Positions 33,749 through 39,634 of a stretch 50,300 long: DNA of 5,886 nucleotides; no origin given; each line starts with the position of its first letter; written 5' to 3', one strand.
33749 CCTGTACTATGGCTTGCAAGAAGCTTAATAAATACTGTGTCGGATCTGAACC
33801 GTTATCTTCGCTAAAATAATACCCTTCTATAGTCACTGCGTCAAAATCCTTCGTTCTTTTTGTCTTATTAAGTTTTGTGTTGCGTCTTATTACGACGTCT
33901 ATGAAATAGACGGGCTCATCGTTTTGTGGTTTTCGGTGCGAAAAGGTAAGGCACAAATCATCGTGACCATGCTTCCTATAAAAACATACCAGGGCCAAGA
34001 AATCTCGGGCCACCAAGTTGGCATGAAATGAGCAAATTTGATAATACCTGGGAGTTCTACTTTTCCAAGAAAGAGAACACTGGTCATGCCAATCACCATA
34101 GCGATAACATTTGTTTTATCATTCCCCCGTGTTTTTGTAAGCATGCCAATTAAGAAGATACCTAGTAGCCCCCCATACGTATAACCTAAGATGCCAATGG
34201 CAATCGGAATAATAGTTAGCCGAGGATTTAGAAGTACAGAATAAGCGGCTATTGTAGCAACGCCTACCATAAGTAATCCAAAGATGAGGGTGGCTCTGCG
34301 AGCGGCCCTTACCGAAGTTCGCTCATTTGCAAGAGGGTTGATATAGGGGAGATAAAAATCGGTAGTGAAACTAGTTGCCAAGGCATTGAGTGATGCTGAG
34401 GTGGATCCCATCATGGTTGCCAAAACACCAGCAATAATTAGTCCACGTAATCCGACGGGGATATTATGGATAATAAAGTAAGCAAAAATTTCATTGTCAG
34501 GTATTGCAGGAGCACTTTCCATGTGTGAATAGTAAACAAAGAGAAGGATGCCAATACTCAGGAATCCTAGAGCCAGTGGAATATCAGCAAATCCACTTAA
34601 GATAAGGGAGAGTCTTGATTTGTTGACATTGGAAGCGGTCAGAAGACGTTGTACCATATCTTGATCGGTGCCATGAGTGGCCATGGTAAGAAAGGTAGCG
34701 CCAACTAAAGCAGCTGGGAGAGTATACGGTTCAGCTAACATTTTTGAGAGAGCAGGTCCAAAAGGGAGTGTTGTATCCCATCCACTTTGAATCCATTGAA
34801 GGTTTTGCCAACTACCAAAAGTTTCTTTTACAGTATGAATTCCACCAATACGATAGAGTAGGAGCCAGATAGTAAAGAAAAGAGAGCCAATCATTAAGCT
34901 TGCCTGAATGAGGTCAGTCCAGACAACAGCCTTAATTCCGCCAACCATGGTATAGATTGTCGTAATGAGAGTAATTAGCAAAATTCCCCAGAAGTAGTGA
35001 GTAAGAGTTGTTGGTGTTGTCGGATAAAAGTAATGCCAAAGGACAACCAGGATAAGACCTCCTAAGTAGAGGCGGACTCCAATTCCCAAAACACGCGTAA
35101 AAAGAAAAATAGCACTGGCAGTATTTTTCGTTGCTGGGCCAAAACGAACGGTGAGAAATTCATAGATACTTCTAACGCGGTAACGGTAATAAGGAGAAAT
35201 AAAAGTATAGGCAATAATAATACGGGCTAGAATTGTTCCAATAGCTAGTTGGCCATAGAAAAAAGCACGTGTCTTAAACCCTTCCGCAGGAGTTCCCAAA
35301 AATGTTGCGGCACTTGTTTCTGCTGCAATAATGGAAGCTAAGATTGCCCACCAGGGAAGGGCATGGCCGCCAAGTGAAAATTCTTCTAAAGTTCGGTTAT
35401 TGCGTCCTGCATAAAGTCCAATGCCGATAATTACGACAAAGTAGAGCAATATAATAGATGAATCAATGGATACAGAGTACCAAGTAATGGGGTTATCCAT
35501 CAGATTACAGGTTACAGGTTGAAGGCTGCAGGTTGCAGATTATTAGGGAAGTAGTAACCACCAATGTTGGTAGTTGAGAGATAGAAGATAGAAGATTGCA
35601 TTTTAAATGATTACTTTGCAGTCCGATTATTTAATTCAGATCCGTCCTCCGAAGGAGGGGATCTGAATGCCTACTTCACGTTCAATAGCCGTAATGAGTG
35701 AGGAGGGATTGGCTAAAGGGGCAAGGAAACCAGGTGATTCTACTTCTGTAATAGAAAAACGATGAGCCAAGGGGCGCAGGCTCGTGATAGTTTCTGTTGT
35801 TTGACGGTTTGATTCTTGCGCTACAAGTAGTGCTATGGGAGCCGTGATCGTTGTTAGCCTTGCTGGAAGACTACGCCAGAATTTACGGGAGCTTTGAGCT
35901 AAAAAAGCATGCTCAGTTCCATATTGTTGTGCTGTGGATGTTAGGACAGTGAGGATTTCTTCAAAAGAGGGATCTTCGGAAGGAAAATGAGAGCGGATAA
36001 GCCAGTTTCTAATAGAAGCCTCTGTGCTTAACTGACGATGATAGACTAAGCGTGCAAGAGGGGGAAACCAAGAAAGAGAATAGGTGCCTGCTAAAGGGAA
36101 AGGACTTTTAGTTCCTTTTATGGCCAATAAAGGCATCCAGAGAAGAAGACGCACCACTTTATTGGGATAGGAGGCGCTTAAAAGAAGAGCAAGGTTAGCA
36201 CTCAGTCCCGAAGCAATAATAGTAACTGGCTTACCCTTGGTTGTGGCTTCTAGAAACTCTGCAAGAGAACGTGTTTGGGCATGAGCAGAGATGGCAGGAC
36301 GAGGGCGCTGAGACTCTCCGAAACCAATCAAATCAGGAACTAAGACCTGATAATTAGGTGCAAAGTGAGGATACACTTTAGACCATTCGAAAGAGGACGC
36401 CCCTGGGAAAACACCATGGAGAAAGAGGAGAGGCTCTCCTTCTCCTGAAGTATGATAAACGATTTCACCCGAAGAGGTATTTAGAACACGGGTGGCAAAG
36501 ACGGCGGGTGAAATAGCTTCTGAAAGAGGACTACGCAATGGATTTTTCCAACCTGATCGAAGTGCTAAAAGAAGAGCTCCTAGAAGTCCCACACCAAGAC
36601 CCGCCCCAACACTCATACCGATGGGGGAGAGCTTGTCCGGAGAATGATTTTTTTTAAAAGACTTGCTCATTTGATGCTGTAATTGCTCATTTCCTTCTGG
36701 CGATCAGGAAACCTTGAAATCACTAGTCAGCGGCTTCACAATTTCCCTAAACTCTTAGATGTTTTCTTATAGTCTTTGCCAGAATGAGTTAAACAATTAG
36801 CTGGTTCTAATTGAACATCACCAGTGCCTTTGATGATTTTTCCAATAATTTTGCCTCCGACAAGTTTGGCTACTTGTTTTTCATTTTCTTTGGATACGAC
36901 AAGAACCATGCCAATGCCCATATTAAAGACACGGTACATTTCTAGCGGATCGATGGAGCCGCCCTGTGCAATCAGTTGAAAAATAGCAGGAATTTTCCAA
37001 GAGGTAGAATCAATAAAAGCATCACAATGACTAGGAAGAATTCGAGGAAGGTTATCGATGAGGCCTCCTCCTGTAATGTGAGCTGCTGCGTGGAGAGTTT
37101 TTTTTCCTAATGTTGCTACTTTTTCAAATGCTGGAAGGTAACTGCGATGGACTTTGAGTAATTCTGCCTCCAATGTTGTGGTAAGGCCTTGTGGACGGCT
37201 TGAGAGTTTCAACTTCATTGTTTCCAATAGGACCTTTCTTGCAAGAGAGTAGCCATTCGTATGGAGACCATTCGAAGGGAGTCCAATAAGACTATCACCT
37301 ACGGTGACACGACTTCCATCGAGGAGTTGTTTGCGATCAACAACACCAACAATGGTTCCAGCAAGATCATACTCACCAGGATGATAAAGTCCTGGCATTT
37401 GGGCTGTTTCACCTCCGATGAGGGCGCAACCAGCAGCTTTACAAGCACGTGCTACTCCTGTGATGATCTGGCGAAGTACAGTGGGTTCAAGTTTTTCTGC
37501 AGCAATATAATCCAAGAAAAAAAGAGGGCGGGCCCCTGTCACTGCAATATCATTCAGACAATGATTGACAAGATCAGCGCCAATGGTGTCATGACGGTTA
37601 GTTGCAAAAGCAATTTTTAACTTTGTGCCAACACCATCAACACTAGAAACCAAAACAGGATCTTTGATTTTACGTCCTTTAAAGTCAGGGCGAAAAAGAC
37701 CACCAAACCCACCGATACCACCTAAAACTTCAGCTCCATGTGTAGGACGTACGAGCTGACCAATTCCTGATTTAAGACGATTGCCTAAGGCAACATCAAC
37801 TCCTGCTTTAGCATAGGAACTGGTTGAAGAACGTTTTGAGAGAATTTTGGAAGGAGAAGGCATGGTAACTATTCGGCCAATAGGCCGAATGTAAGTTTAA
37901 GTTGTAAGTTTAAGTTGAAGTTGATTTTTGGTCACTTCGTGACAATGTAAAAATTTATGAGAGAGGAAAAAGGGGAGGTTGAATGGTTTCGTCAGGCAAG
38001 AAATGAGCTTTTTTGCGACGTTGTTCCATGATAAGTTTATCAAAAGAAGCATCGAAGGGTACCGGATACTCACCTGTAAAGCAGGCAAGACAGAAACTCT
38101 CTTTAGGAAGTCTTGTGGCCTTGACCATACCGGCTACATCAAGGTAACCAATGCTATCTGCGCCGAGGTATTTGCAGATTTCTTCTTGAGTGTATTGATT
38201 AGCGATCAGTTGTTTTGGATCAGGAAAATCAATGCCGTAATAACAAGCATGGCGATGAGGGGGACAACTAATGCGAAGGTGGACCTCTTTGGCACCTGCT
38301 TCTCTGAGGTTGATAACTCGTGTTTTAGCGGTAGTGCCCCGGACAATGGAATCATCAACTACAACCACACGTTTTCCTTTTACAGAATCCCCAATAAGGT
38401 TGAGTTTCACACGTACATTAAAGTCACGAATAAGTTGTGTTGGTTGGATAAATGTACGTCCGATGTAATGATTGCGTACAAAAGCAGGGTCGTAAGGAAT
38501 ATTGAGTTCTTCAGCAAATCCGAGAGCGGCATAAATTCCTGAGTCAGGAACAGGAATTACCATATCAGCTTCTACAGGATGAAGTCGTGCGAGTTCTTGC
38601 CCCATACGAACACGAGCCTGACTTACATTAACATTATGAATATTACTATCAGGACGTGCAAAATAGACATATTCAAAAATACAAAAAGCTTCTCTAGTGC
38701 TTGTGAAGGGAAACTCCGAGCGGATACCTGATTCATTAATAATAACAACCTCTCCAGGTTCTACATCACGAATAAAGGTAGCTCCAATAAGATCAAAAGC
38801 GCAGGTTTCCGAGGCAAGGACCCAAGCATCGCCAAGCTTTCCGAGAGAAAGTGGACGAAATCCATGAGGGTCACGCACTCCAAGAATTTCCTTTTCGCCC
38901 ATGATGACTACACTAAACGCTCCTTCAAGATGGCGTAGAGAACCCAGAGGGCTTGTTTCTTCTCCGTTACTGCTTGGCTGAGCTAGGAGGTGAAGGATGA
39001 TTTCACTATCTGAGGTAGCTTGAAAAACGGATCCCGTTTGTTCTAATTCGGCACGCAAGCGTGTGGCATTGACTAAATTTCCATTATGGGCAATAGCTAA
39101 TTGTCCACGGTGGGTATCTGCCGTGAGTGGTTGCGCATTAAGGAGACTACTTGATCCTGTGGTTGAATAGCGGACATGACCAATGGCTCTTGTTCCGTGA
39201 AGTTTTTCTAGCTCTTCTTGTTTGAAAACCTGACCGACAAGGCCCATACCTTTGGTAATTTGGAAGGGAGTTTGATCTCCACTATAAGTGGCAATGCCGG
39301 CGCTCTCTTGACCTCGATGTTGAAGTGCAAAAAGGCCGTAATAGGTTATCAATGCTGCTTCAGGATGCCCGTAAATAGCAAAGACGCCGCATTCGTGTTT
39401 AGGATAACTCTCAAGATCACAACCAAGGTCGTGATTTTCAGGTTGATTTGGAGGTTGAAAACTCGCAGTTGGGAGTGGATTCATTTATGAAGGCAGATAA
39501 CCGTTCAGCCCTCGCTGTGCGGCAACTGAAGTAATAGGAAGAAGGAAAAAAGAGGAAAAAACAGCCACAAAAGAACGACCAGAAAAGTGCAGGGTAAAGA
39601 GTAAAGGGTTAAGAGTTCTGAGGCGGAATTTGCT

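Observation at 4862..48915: Repeat families sit flush against start codons in a fixed sense orientation, giving unrelated genes shared repeat-derived 5' leaders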

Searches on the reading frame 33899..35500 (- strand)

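Call 13: search_protein_families(library=pfam, proteins=[window:33899-35500:-])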
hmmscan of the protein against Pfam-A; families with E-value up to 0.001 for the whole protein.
window:33899-35500:- (533 aa): 1 family
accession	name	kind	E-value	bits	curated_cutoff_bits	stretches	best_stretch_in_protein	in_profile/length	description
PF00474.23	SSF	-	4.5e-29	102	22.8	1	41-421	1-364/406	Sodium:solute symporter family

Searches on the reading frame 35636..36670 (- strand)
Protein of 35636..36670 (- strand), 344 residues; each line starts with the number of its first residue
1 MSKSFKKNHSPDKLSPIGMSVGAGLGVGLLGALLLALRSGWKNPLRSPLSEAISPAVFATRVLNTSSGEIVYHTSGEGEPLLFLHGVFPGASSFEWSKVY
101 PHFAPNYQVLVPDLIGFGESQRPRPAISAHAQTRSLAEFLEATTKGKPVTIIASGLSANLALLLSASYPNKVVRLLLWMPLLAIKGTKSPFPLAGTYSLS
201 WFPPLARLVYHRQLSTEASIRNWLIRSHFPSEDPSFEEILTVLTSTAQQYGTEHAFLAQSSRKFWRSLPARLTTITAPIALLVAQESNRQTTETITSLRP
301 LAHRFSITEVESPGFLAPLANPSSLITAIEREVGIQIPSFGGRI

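Call 13: search_protein_families(library=pfam, proteins=[window:35636-36670:-])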
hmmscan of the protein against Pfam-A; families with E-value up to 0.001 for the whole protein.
window:35636-36670:- (344 aa): 3 families
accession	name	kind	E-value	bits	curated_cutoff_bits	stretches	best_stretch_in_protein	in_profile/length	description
PF12697.13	Abhydrolase_6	-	9.7e-12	46.4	26.3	1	81-307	1-195/217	Alpha/beta hydrolase family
PF00561.26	Abhydrolase_1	-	1.9e-10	41.2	25.8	1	80-180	2-102/245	alpha/beta hydrolase fold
PF12146.15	Hydrolase_4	-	0.0002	21.2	27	1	104-284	29-199/239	Serine aminopeptidase, S33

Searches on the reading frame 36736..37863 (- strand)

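Call 13: search_protein_families(library=pfam, proteins=[window:36736-37863:-])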
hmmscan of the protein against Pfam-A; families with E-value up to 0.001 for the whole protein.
window:36736-37863:- (375 aa): 2 families
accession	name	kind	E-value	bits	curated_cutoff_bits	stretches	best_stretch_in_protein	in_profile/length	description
PF00586.29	AIRS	-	4.5e-26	91.9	24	1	70-175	14-112/112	AIR synthase related protein, N-terminal domain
PF02769.27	AIRS_C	-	4.1e-24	86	23.1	1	188-347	2-149/156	AIR synthase related protein, C-terminal domain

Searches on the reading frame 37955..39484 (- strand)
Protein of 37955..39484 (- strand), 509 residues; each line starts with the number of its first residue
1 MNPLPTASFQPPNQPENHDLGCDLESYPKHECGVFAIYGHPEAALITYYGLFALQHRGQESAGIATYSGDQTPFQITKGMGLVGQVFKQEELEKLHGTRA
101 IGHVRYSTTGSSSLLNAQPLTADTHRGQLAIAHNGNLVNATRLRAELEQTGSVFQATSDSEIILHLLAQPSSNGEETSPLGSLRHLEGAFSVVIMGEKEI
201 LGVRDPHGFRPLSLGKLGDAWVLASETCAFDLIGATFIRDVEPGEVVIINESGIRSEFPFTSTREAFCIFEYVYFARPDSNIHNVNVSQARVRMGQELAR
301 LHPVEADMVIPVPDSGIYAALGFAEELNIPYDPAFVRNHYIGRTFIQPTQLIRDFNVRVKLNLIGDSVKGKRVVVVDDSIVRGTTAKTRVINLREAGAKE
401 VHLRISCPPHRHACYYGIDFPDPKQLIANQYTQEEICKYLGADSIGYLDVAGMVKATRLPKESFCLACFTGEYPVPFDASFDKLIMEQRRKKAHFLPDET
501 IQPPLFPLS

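Call 13: search_protein_families(library=pfam, proteins=[window:37955-39484:-])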
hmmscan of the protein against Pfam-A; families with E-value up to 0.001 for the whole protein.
window:37955-39484:- (509 aa): 4 families
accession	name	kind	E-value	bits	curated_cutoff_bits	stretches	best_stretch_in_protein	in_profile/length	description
PF13537.11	GATase_7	-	1e-20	74.4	25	1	115-230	11-121/123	Glutamine amidotransferase domain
PF13522.11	GATase_6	-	2.3e-19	70.2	27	1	97-226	10-130/130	Glutamine amidotransferase domain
PF00156.33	Pribosyltran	-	8.7e-07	28.8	26.3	1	305-415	29-130/158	Phosphoribosyl transferase domain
PF13230.11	GATase_4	-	7.3e-06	25.5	23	1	95-168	69-139/272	Glutamine amidotransferases class-II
